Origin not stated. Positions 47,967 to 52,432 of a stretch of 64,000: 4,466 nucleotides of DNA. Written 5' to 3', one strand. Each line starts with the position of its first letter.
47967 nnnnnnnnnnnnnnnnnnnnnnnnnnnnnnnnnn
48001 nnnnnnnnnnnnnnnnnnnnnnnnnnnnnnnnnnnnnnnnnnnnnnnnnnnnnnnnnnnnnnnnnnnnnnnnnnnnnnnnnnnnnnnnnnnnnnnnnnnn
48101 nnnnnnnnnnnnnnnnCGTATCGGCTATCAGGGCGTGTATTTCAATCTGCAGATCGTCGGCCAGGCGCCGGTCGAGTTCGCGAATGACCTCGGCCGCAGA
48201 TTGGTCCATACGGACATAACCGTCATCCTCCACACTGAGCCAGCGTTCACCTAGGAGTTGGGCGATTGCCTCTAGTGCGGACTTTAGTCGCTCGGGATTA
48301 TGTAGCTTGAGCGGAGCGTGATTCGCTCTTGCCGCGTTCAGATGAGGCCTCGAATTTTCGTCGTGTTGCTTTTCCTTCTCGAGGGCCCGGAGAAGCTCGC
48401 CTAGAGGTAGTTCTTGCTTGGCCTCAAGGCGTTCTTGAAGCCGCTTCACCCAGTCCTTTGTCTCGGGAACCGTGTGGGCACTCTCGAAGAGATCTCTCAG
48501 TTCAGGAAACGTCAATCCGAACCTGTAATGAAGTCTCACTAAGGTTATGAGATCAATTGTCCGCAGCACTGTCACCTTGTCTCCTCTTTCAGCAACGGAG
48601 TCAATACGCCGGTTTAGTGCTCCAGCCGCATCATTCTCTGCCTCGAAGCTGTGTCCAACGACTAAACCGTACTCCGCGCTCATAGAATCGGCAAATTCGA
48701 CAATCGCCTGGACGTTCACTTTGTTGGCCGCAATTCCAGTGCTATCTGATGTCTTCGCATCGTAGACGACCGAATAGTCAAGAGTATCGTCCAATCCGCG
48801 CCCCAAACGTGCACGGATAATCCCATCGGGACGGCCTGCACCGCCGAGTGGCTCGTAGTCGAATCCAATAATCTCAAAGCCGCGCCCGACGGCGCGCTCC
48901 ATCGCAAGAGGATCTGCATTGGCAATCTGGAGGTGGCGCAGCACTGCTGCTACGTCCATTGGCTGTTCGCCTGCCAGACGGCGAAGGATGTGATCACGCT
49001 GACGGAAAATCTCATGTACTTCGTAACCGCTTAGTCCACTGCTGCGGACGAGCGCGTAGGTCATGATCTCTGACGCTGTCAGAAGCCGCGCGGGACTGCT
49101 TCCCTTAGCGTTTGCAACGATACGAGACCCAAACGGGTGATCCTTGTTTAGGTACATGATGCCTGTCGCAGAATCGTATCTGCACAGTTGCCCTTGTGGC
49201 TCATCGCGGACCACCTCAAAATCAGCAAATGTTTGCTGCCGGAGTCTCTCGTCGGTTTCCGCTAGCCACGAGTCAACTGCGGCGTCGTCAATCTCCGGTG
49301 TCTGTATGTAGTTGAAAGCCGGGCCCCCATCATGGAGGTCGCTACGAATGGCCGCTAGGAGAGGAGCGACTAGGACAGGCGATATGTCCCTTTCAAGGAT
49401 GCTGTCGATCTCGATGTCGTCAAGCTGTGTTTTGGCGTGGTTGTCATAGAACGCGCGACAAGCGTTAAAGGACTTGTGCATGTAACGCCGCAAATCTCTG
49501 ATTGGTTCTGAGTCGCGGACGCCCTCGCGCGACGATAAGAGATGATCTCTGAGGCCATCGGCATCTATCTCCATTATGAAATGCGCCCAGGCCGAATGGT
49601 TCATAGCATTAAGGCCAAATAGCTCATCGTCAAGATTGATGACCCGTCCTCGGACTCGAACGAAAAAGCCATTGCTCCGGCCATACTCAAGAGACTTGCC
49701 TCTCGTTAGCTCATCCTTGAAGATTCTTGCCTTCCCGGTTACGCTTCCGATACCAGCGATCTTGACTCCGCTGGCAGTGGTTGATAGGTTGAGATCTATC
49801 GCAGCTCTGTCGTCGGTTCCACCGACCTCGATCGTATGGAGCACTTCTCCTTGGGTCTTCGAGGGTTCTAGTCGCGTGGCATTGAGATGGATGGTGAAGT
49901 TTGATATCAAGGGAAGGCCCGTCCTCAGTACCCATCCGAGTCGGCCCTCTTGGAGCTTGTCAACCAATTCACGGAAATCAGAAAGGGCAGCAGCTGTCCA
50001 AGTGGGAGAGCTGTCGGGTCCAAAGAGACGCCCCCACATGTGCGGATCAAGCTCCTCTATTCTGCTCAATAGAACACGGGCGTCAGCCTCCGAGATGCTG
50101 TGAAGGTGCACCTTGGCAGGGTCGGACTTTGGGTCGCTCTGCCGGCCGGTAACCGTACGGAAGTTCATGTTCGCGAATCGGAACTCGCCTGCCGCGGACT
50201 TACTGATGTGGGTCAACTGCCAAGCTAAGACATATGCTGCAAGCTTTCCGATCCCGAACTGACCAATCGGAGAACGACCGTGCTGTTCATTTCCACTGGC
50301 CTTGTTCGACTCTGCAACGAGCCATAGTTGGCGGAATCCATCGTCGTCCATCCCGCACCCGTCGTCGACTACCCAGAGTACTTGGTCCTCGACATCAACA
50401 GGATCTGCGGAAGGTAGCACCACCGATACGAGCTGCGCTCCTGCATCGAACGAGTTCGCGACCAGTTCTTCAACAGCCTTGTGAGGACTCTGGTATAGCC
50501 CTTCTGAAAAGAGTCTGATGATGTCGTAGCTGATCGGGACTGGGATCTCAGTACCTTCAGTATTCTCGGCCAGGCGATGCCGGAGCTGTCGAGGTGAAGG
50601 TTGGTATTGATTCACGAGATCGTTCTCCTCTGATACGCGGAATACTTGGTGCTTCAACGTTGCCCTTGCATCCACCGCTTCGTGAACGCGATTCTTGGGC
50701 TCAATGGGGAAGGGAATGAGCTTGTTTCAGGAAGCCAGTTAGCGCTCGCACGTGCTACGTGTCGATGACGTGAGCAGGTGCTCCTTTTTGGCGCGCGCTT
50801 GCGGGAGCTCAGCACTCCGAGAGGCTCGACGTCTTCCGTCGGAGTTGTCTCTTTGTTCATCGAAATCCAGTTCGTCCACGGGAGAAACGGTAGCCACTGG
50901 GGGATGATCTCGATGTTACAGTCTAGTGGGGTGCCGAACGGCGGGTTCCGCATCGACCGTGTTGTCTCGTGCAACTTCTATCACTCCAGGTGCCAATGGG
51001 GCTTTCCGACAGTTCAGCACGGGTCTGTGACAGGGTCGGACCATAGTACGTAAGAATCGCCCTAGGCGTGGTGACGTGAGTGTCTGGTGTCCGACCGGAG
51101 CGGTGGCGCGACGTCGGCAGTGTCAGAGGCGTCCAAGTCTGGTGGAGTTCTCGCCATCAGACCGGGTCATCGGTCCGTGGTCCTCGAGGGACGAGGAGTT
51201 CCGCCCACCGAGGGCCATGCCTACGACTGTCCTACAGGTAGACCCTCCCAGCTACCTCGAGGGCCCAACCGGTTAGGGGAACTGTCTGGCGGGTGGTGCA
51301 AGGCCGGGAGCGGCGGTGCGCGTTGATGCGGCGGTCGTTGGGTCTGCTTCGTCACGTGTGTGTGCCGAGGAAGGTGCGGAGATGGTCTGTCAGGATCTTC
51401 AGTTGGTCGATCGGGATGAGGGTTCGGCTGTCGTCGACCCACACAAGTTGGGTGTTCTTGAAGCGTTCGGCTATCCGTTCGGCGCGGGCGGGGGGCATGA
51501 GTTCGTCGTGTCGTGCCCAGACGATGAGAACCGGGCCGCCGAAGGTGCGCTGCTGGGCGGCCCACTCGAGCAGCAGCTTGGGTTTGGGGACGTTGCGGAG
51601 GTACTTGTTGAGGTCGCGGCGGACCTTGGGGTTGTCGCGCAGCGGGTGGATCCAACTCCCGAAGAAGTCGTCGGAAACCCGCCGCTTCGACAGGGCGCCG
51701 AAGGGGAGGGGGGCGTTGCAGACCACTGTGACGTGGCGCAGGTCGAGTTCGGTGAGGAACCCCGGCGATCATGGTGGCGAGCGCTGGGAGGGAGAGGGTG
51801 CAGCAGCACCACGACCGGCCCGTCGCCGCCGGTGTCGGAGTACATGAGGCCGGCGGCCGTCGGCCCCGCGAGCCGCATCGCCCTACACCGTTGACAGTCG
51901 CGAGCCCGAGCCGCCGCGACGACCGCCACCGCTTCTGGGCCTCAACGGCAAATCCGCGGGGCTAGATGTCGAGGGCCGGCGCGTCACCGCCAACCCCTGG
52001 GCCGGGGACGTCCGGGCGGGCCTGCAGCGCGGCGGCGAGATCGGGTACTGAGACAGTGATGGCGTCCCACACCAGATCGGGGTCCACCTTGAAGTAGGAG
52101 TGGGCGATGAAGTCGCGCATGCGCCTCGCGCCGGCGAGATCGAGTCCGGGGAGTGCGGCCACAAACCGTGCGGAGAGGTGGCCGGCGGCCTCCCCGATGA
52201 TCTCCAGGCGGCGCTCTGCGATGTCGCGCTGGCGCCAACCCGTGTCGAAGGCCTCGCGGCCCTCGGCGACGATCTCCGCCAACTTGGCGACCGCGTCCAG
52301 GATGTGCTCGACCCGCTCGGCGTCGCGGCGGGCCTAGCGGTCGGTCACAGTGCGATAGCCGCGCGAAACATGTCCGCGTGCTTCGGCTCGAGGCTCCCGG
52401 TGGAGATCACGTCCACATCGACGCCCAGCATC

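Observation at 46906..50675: A/T-richer two-gene operon: GHKL (MORC-like) ATPase fused to a PD-(D/E)xK nuclease, translationally coupled to a DNA methyltransferase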

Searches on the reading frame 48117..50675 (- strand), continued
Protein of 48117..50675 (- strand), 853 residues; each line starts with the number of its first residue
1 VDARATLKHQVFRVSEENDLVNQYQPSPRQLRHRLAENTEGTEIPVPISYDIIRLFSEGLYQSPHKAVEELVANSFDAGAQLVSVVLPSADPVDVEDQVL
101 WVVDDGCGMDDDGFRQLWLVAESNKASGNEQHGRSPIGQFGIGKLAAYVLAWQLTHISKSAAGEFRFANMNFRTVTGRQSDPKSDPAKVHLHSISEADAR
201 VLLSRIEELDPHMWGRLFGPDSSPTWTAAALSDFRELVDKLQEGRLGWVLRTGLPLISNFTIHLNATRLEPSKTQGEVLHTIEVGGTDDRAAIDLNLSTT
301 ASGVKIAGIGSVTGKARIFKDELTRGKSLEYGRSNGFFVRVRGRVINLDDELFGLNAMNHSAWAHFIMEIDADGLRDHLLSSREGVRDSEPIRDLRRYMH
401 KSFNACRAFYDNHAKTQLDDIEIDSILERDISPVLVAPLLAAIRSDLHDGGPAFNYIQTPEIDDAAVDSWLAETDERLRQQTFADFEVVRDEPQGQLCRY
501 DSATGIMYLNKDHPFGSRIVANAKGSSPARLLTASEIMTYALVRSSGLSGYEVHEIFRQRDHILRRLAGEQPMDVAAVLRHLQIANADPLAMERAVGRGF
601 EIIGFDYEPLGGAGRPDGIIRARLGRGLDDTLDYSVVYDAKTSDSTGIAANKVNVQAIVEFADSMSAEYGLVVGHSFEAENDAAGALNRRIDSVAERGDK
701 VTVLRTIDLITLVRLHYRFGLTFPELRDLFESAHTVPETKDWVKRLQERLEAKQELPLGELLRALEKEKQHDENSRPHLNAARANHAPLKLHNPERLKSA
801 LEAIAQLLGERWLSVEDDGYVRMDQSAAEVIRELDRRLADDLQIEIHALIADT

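Call 81: search_protein_families(library=pfam, proteins=[L014:8630-9781:-, L018:8629-9765:-, L014:9806-12295:+, L018:1172-2551:-, L033:10297-13464:+, L038:8533-9393:-, L003:11164-14334:+], max_evalue=0.001)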
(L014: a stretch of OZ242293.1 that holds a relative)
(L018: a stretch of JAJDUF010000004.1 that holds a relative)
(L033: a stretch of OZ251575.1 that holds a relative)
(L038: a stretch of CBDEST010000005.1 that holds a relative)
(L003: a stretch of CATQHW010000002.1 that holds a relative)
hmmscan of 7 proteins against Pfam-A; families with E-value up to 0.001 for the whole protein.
L014:8630-9781:- (383 aa): 2 families
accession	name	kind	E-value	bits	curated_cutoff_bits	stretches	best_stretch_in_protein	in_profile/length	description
PF01212.27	Beta_elim_lyase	-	4.6e-93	312.1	27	1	38-322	1-286/288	Beta-eliminating lyase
PF01041.23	DegT_DnrJ_EryC1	-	9.3e-06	25.5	19.8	1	69-306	24-260/360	DegT/DnrJ/EryC1/StrS aminotransferase family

L018:8629-9765:- (378 aa): 2 families
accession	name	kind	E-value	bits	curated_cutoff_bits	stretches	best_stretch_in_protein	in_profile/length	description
PF01212.27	Beta_elim_lyase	-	4.2e-93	312.2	27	1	33-317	1-286/288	Beta-eliminating lyase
PF01041.23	DegT_DnrJ_EryC1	-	0.00016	21.5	19.8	0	64-153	24-113/360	DegT/DnrJ/EryC1/StrS aminotransferase family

L014:9806-12295:+ (829 aa): 6 families
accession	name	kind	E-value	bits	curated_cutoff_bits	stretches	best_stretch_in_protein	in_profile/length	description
PF12796.13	Ank_2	-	4.4e-57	191.1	27.3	8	424-517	1-90/90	Ankyrin repeats (3 copies)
PF00023.36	Ank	-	5.9e-54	177.4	21.1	2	758-787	4-33/33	Ankyrin repeat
PF13637.12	Ank_4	-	2.9e-42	142.2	22.7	2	207-253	8-50/50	Ankyrin repeats (many copies)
PF13606.12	Ank_3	-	8.6e-36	117.8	22.3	0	758-783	4-29/30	Ankyrin repeat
PF13857.12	Ank_5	-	5.4e-34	116.3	27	2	215-259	1-42/56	Ankyrin repeats (many copies)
PF24521.3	Ank_KRIT1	-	2.9e-13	50.2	80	0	418-498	49-130/149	KRIT1 ankyrin-repeats domain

L018:1172-2551:- (459 aa): 3 families
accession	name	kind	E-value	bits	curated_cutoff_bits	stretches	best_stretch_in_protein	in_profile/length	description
PF01555.25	N6_N4_Mtase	-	4.1e-14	53.5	26.7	1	36-89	160-213/221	DNA methylase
PF01170.24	UPF0020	-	3e-10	40.6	22.3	1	56-83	27-54/197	RMKL-like, methyltransferase domain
PF03602.21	Cons_hypoth95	-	0.00012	22.3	24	0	56-100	40-85/182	Conserved hypothetical protein 95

L033:10297-13464:+ (1055 aa): 2 families
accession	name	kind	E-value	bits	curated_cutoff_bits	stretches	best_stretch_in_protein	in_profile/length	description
PF01555.25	N6_N4_Mtase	-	9.2e-28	98.1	26.7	1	198-519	1-220/221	DNA methylase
PF13649.12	Methyltransf_25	-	0.00091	20.3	27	0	484-535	1-58/97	Methyltransferase domain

L038:8533-9393:- (286 aa): 6 families
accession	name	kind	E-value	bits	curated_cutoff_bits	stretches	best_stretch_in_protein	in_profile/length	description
PF10609.15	ParA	-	2e-96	322.6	27.1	1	24-265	2-245/246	NUBPL iron-transfer P-loop NTPase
PF01656.29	CbiA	-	8.3e-15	55.3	25.4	1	30-245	3-125/125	CobQ/CobB/MinD/ParA nucleotide binding domain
PF13614.12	AAA_31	-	4.6e-10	40.2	27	1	26-64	2-40/177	AAA domain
PF00142.24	Fer4_NifH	-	6.1e-09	36.2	25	1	33-74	7-48/271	4Fe-4S iron sulfur cluster binding proteins, NifH/frxC family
PF09140.17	MipZ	-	1.4e-06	28.3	20.7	1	27-76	2-51/262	ATPase MipZ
PF02374.21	ArsA_ATPase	-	2.1e-06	27.6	24.3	1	31-63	6-38/305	Anion-transporting ATPase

L003:11164-14334:+ (1056 aa): 1 family
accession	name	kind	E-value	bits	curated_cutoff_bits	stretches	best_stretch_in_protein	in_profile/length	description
PF01555.25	N6_N4_Mtase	-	8.9e-30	104.7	26.7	1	191-522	1-220/221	DNA methylase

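Call 86: fold_search(model_id=the predicted structure, library=viral)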
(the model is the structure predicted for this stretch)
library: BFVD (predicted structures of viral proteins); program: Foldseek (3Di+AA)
matches with E <= 10: 352; with E <= 0.001: 66
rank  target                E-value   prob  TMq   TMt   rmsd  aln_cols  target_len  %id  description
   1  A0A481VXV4            1.6e-11  1.00  0.27  0.42  14.0       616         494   14  (no name in the UniProt tables at hand)
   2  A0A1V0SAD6            1.8e-11  1.00  0.27  0.33  17.0       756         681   12  Heat shock protein 83 kDa [Catovirus CTV1]
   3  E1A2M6                1.1e-10  1.00  0.27  0.30  33.4       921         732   12  Membrane integrity protector [Aeromonas phage phiAS5]
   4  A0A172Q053            3.3e-10  1.00  0.26  0.28  17.7       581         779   14  RIIA protein [Acinetobacter phage vB_AbaM_ME3]
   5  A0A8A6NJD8            8.8e-10  1.00  0.27  0.29  30.1       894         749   12  RIIA protector from prophage-induced early lysis [Enterobacter phage PF-CE2]
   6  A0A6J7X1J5            1.1e-09  1.00  0.25  0.29  12.1       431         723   14  HATPase_c domain containing protein [uncultured Caudovirales phage]
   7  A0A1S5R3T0            1.8e-09  1.00  0.27  0.30  30.6       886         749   11  RIIA protector from prophage-induced early lysis [Pseudomonas phage pf16]
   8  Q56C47                2.3e-09  1.00  0.27  0.22  29.2       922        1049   11  RIIA-RIIB membrane-associated [Escherichia phage RB43]
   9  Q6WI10                2.3e-09  1.00  0.26  0.31  28.4       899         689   13  RIIA [Vibrio phage KVP40 (isolate Vibrio parahaemolyticus/Japan/Matsuzaki/1991)]
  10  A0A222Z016            3.0e-09  1.00  0.26  0.34  13.5       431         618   14  RIIA lysis inhibitor [Salmonella phage ST11]
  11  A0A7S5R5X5            4.0e-09  1.00  0.23  0.29  16.5       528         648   13  (no name in the UniProt tables at hand)
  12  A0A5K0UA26            5.2e-09  1.00  0.29  0.31  23.8       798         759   10  Uncharacterized protein [Yasminevirus sp. GU-2018]
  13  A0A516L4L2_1          5.2e-09  1.00  0.28  0.18  16.3       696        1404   11  (no name in the UniProt tables at hand)
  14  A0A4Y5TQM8            5.5e-09  1.00  0.28  0.32  13.1       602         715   14  Protector from prophage induced early lysis [Klebsiella phage Marfa]
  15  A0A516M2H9            6.4e-09  1.00  0.24  0.28  26.7       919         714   10  (no name in the UniProt tables at hand)
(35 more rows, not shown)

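Call 88: find_encoding_contigs(protein=P0242, flank=3000, max_places=3)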
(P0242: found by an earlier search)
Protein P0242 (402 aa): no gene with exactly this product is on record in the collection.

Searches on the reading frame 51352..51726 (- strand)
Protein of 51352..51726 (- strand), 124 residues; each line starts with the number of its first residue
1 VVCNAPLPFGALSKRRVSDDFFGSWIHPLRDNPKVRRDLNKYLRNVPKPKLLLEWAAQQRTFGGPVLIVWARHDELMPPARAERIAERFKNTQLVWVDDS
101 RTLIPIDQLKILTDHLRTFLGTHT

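Call 10: search_protein_families(library=pfam, proteins=[window:51352-51726:-], max_evalue=0.001)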
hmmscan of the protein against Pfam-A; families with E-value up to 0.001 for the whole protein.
window:51352-51726:- (124 aa): 1 family
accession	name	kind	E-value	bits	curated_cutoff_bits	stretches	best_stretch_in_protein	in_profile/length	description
PF00561.26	Abhydrolase_1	-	0.00014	22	25.8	1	55-99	200-235/245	alpha/beta hydrolase fold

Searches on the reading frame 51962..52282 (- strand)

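Call 10: search_protein_families(library=pfam, proteins=[window:51962-52282:-], max_evalue=0.001)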
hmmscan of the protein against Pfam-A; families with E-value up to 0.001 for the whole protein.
window:51962-52282:- (106 aa): 1 family
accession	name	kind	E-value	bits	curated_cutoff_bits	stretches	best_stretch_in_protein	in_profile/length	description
PF01934.22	HepT-like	-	1.8e-17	63.6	23.5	1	6-87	14-118/120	Ribonuclease HepT-like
